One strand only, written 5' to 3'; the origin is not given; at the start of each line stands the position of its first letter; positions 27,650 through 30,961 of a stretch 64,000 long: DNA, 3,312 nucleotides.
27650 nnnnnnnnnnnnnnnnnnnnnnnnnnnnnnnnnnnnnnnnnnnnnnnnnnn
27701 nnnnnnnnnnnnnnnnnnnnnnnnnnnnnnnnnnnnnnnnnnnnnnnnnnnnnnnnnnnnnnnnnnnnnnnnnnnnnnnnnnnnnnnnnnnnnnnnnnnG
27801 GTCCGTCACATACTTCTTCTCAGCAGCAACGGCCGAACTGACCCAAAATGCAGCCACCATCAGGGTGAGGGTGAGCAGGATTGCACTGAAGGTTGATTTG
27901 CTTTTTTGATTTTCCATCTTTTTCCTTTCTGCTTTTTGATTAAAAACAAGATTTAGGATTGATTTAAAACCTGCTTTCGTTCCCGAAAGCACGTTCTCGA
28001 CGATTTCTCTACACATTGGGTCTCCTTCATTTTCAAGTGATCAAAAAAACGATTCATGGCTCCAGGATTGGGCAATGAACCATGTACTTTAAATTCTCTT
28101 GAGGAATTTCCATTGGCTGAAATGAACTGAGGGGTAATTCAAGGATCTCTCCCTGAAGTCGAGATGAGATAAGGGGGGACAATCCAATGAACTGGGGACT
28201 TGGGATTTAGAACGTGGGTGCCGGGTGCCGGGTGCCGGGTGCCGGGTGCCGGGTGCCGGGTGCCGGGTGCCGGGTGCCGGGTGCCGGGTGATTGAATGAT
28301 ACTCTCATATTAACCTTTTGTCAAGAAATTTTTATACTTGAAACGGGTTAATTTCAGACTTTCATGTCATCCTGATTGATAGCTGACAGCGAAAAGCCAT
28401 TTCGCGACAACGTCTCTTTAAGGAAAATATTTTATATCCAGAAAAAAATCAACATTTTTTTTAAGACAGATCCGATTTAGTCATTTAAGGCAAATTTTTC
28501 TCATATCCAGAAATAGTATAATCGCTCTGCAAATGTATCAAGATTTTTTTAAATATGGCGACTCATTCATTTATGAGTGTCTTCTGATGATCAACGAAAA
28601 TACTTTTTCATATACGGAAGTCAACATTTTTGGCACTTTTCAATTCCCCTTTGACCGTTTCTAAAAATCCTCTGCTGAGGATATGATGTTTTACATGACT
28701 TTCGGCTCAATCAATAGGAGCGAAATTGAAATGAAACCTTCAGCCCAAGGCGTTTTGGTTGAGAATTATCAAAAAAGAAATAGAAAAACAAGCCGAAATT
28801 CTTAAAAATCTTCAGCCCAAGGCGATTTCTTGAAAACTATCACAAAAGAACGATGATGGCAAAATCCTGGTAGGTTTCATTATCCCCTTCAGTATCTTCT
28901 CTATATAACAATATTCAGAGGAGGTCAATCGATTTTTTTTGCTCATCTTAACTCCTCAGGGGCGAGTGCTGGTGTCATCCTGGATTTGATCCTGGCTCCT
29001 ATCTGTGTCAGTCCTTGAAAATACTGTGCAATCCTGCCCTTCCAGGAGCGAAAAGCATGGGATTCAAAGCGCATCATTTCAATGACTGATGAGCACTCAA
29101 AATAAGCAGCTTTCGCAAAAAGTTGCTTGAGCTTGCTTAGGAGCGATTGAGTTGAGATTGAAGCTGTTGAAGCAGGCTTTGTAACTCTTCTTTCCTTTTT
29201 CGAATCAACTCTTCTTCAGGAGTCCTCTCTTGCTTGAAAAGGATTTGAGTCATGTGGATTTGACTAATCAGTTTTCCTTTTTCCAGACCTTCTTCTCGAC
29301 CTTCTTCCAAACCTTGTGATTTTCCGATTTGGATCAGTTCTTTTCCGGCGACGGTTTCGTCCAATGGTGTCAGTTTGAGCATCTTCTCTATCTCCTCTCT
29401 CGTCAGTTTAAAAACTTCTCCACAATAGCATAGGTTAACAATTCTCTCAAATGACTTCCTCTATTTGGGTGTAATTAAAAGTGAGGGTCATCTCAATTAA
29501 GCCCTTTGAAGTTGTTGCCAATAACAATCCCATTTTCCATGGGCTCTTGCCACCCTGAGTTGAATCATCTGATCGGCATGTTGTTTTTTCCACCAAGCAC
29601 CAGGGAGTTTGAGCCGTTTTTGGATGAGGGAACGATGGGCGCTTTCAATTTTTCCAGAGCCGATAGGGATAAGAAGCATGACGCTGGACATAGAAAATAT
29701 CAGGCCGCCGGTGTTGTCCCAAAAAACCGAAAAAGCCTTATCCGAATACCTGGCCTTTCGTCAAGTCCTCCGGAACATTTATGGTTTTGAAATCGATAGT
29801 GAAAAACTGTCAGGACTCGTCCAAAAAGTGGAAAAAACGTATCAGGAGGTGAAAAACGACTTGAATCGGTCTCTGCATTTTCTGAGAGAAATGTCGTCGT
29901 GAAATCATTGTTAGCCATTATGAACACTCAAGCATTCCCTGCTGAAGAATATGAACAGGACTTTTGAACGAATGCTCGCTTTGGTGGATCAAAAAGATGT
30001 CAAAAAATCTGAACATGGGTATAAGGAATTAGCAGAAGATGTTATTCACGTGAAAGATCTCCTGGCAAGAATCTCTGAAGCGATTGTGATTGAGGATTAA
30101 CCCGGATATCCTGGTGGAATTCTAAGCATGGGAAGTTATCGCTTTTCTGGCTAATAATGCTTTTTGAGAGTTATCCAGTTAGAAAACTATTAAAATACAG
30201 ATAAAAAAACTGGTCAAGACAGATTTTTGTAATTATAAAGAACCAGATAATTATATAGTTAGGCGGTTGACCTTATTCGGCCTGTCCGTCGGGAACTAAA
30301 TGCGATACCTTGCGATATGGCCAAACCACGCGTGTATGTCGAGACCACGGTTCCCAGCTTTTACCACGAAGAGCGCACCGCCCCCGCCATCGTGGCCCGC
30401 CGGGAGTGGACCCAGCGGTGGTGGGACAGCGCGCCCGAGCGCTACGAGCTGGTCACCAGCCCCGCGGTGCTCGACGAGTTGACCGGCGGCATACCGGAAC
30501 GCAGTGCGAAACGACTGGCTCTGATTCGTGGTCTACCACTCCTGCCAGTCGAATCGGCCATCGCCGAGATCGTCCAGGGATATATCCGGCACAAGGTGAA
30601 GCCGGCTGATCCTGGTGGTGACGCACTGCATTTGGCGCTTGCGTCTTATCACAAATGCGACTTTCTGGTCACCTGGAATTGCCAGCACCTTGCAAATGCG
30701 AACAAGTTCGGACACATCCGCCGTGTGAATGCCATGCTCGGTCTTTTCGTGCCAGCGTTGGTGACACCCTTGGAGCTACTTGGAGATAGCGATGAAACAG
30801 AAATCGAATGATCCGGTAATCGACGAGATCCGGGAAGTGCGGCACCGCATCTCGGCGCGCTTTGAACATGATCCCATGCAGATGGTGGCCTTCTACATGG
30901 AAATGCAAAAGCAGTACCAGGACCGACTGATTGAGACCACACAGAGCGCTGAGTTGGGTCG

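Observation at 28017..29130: ~1-kb AT-rich noncoding region in three near-identical copies, far more conserved than the genes it precedes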

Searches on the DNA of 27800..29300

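Call 14: search_rna_families(source=window, start=27800, end=29300, threshold=evalue, max_evalue=10)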
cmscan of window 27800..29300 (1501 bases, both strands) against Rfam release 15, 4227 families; matches with E-value up to 10: 11.
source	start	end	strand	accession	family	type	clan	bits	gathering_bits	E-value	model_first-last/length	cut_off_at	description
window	27907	28011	-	RF01871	MALAT1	Gene; lncRNA;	-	24.7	70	1.5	1-95/95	no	Metastasis associated lung adenocarcinoma transcript 1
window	27837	27992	-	RF01619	ceN115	Gene; sRNA;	-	17.5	44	0.95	1-159/159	no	C. elegans sRNA ceN115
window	28058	28136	+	RF00160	snoZ159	Gene; snRNA; snoRNA; CD-box;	CL00065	17.5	39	5.7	1-86/86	no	Small nucleolar RNA Z159/U59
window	28846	28944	+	RF01461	rli24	Gene; sRNA;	-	17.4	100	3.1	1-158/158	no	Listeria sRNA rli22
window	28745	28821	-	RF00135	snoZ223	Gene; snRNA; snoRNA; CD-box;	CL00051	17.3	45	6.5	1-94/94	no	Small nucleolar RNA Z223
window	28690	28726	+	RF01332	CRISPR-DR19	Gene; CRISPR;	-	17.3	40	8.8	1-37/37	no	CRISPR RNA direct repeat element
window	28464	28572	+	RF02322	TtnuHACA15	Gene; snRNA; snoRNA; HACA-box;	-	16.6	100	9.6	1-117/117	no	Tetrahymena snoRNA TtnuHACA15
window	27845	27903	+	RF02628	Hrs1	Gene; sRNA;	-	16.5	56.4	3.9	1-74/74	no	Hfq-regulated sRNA 1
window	28295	28365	+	RF04172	MIR8675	Gene; miRNA;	-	16.5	90.8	10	1-95/95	no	MIR8675 microRNA precursor family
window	27873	27969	+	RF01578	RUF1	Gene; sRNA;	-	14.9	70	7.1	1-264/264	no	Plasmodium RNA of unkown function RUF1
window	28499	28578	+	RF01637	ceN47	Gene; snRNA; snoRNA; CD-box;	-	14.1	35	4.8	1-155/155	no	Nematode snoRNA ceN47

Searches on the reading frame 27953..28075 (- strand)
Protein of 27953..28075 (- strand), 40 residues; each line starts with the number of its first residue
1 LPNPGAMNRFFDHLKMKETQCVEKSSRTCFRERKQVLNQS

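Call 86: search_protein_families(library=pfam, proteins=[window:27953-28075:-], max_evalue=1)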
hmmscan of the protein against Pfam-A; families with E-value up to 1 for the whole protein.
window:27953-28075:- (40 aa): 0 families

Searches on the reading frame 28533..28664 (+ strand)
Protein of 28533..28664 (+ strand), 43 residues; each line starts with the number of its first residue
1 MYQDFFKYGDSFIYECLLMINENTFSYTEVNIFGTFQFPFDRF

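Call 86: search_protein_families(library=pfam, proteins=[window:28533-28664:+], max_evalue=1)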
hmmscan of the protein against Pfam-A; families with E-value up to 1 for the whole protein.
window:28533-28664:+ (43 aa): 1 family
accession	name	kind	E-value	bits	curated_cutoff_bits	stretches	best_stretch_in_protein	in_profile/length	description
PF19239.5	GIY_YIG_domain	-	0.26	11.4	21.4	1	1-41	110-150/163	GIY-YIG domain-containing protein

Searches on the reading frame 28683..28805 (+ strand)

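Call 86: search_protein_families(library=pfam, proteins=[window:28683-28805:+], max_evalue=1)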
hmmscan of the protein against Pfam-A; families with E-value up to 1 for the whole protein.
window:28683-28805:+ (40 aa): 1 family
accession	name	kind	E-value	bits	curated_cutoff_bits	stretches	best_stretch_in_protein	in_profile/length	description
PF21609.2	Toxofilin-like_dom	-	0.15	12.5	27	1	9-36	57-84/84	Toxofilin-like domain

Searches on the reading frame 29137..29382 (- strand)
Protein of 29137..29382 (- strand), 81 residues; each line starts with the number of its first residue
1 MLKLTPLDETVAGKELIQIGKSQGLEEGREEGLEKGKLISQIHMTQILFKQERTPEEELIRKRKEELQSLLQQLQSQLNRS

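Call 13: search_protein_families(library=pfam, proteins=[window:29137-29382:-], max_evalue=0.01)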
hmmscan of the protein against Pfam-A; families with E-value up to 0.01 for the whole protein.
window:29137-29382:- (81 aa): 1 family
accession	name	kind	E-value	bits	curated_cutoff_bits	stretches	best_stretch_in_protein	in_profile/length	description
PF09811.14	Yae1_N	-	0.00018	21.6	27.5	1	19-37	8-26/39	Essential protein Yae1, N terminal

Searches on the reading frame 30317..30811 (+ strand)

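Call 13: search_protein_families(library=pfam, proteins=[window:30317-30811:+], max_evalue=0.01)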
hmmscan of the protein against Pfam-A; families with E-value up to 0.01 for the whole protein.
window:30317-30811:+ (164 aa): 2 families
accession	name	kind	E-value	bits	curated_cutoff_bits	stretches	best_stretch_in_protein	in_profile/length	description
PF01850.27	PIN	-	0.00011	23.2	23.6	1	29-119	18-109/120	PIN domain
PF13470.12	PIN_3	-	0.0077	17.5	27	0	41-121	32-113/115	PIN domain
